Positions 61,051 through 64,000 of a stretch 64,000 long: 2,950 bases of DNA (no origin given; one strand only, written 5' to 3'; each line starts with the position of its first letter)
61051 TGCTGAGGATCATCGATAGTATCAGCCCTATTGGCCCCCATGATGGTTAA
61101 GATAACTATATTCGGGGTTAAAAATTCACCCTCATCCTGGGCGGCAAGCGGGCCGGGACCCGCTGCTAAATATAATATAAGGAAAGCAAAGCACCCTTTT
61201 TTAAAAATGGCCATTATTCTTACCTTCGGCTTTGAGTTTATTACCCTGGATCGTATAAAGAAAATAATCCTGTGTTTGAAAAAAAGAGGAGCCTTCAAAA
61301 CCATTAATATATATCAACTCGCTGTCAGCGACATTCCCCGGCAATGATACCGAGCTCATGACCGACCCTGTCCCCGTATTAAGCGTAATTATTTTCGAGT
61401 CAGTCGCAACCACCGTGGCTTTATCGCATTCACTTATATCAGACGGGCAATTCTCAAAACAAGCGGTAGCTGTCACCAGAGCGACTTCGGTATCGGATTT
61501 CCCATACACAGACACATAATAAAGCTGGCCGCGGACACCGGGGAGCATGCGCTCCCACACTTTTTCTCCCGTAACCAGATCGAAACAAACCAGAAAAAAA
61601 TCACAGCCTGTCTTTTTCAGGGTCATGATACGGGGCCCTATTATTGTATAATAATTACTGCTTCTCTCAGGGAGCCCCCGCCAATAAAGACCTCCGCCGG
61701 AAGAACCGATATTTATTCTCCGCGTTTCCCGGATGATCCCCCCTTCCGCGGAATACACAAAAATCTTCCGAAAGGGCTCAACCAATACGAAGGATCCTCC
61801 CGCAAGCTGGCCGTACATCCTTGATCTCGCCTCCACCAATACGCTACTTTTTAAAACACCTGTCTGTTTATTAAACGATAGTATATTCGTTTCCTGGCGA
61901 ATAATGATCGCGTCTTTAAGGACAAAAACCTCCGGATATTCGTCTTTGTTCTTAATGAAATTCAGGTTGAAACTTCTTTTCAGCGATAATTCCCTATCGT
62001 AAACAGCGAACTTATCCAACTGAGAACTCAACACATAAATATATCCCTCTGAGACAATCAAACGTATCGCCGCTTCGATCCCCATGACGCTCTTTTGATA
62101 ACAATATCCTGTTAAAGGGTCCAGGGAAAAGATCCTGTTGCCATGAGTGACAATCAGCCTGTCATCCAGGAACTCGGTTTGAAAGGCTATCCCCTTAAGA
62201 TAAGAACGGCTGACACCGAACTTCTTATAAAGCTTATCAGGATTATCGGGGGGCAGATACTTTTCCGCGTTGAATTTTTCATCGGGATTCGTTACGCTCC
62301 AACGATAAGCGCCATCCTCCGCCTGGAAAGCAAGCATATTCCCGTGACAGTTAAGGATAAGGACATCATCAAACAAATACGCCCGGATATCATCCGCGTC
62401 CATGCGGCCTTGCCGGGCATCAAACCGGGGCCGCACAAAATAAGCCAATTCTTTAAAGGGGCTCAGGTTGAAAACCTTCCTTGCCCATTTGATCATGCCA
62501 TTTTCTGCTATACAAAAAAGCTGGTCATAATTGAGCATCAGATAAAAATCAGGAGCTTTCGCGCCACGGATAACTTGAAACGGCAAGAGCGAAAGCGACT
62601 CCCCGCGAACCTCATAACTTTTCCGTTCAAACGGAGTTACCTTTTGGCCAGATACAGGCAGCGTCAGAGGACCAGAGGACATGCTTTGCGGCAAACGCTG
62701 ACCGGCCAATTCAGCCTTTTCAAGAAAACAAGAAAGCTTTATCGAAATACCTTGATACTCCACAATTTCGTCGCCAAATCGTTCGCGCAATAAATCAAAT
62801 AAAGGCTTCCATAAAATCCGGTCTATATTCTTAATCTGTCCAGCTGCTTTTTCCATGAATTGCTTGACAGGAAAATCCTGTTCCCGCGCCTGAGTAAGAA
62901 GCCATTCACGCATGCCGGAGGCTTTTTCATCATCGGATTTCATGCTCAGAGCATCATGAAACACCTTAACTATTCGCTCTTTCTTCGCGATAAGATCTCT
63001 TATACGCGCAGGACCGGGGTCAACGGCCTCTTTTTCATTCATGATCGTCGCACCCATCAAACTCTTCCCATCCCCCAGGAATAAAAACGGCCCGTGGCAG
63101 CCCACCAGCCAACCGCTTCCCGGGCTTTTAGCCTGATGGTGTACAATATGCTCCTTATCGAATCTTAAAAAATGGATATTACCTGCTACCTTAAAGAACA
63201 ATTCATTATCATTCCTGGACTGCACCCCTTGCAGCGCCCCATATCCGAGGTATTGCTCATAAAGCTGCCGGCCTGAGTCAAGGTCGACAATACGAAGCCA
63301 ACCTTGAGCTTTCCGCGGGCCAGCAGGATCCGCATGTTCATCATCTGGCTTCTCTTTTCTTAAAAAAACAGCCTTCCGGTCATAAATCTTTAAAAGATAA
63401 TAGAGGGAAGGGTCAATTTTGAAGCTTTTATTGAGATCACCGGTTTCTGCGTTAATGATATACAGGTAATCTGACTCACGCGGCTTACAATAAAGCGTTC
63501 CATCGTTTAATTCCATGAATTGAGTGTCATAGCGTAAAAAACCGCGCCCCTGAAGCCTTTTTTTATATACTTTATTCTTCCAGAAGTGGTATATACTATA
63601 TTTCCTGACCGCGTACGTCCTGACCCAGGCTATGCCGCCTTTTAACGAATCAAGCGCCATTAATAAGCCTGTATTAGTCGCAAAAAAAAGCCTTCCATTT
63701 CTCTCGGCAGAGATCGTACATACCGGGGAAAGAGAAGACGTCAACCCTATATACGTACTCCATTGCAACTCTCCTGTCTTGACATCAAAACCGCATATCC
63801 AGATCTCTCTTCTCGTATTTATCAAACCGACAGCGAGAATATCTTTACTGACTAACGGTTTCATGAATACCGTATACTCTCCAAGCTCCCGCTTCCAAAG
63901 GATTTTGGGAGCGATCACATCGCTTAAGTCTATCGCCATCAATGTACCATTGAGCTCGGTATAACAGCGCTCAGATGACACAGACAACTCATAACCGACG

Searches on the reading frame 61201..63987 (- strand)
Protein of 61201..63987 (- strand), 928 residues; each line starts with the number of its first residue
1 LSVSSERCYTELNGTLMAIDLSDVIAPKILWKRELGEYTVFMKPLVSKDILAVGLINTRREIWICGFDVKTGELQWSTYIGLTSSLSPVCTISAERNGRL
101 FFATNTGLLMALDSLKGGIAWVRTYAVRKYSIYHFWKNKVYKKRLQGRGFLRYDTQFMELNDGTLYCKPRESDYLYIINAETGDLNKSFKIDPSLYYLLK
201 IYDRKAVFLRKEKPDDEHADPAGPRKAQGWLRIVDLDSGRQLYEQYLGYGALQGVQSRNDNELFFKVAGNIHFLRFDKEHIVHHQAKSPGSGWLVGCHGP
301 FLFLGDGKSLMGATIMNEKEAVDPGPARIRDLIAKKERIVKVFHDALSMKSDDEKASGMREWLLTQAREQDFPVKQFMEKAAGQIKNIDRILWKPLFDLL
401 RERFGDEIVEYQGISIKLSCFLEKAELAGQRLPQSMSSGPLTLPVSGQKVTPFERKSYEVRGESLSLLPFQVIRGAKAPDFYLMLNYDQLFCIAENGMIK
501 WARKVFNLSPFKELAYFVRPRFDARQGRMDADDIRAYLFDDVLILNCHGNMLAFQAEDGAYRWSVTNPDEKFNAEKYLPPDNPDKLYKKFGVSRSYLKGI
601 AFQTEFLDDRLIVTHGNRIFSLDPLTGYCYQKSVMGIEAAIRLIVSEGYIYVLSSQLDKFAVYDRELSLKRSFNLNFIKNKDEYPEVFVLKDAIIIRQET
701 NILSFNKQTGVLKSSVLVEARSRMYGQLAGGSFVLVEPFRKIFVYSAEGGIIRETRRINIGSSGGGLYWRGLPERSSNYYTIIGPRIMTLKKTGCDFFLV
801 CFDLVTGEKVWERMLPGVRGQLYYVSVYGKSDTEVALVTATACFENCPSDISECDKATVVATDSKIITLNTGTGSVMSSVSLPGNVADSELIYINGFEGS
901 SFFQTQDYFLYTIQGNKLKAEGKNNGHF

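Call 68: search_protein_families(library=pfam, proteins=[window:61201-63987:-], max_evalue=0.00001)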
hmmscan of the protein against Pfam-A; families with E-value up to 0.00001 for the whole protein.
window:61201-63987:- (928 aa): 2 families
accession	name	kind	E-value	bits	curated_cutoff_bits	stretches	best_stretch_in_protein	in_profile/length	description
PF13570.13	Beta-prop_ACSF4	-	2.6e-08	34.1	133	0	8-192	149-301/329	Beta-alanine-activating enzyme, beta-propeller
PF13360.13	PQQ_2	-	1.3e-07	31.9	27.6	0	14-124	43-145/233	Outer membrane protein assembly factor BamB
